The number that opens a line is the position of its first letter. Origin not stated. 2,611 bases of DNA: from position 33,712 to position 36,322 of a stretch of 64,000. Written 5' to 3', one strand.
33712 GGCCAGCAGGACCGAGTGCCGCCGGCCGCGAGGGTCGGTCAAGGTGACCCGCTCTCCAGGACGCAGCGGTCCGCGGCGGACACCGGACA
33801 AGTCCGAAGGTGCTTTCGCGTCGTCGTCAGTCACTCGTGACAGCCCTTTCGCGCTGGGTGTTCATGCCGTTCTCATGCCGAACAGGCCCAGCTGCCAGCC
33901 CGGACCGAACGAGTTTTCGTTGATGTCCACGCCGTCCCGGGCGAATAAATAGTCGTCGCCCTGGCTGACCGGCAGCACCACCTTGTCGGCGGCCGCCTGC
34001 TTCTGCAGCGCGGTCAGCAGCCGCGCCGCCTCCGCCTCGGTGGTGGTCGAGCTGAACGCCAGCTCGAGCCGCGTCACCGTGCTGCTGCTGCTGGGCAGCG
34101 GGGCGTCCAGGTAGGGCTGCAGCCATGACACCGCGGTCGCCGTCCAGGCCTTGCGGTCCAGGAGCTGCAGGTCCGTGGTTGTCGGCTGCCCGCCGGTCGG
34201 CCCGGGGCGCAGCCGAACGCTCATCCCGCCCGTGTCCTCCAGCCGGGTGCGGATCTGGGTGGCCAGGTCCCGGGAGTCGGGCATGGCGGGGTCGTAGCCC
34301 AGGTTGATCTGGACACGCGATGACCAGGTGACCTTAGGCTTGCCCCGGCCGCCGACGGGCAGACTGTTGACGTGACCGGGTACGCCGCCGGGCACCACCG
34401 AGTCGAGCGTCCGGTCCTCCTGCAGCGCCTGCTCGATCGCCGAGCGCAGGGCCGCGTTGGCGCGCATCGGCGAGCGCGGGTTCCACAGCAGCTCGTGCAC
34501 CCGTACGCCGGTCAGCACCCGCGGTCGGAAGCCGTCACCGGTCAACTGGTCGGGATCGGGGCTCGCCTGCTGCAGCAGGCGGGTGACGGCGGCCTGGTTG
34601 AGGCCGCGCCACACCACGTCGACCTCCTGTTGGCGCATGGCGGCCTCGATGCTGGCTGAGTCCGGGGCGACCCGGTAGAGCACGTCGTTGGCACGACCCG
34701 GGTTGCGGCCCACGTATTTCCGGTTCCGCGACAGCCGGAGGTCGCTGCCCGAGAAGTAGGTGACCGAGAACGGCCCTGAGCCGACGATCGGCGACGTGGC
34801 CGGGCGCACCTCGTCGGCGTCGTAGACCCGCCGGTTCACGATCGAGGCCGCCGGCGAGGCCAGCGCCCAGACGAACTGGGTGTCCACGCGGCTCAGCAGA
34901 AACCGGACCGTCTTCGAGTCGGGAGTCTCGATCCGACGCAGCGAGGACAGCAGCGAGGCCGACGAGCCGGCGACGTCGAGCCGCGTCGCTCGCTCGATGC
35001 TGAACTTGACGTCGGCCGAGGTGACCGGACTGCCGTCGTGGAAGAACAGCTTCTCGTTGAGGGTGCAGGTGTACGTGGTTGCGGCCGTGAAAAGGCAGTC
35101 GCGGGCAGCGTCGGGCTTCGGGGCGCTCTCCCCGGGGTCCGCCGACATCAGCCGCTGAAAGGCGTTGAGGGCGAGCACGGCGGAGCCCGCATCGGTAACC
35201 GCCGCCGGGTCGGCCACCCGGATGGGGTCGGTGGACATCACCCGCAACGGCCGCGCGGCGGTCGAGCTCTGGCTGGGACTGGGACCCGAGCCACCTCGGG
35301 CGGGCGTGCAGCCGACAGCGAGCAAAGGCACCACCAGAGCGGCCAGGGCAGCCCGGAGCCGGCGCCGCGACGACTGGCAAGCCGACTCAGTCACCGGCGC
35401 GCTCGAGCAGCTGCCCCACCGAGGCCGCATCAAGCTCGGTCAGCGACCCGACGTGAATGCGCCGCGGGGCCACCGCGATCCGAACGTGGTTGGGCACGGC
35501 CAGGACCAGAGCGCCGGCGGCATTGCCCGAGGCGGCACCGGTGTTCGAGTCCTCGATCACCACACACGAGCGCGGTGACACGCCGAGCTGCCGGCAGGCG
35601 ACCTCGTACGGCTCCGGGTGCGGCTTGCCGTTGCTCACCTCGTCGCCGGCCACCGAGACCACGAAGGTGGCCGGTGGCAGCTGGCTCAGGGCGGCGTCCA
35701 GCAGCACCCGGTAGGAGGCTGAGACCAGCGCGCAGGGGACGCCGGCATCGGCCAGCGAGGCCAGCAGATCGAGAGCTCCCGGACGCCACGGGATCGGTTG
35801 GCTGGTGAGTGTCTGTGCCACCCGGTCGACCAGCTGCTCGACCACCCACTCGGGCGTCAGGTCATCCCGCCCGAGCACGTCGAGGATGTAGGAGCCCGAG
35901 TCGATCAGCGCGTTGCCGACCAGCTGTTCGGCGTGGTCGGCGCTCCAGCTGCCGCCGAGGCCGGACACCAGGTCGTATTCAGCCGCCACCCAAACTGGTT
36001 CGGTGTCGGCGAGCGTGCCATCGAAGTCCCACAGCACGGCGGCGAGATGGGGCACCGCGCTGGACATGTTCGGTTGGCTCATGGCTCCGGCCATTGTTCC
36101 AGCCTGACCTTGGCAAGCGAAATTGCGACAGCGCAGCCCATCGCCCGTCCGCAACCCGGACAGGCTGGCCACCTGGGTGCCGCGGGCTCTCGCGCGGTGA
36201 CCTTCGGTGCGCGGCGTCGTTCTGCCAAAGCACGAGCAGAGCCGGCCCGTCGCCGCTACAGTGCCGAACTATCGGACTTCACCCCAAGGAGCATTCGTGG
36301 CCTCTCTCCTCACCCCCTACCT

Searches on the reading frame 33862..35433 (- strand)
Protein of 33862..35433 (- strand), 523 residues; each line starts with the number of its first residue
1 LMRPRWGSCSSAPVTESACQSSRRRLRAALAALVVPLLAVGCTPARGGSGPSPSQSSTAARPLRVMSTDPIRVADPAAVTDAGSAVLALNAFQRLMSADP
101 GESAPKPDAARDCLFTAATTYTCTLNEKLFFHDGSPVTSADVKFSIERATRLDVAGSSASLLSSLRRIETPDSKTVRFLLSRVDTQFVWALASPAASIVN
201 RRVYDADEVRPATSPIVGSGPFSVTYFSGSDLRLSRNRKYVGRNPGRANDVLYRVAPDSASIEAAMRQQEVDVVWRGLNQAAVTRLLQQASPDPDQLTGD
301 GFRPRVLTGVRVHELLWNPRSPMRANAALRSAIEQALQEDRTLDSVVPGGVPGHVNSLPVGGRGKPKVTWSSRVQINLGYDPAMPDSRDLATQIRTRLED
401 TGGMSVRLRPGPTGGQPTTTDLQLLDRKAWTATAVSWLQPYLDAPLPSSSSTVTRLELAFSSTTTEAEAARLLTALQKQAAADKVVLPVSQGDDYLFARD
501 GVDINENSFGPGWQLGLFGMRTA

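Call 20: search_protein_families(library=pfam, proteins=[window:33862-35433:-], max_evalue=0.00001)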
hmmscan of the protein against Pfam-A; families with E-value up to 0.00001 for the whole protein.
window:33862-35433:- (523 aa): 1 family
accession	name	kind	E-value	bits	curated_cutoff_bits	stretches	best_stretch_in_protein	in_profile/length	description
PF00496.27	SBP_bac_5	-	3.3e-34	119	32.4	1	117-351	15-240/368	Bacterial extracellular solute-binding proteins, family 5 Middle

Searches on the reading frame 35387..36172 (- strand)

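Call 20: search_protein_families(library=pfam, proteins=[window:35387-36172:-], max_evalue=0.00001)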
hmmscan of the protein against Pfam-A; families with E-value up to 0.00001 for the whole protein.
window:35387-36172:- (261 aa): 4 families
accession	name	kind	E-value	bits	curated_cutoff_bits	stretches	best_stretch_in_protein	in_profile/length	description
PF13419.12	HAD_2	-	2e-25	90.4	23.8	1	46-226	1-178/178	Haloacid dehalogenase-like hydrolase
PF00702.32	Hydrolase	-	7.7e-24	85.6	26.4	1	44-220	2-191/191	haloacid dehalogenase-like hydrolase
PF12710.13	HAD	-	6.4e-11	43.5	27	1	46-171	1-124/189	haloacid dehalogenase-like hydrolase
PF13242.12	Hydrolase_like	-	2.9e-06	27.5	22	0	182-227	3-49/75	HAD-hyrolase-like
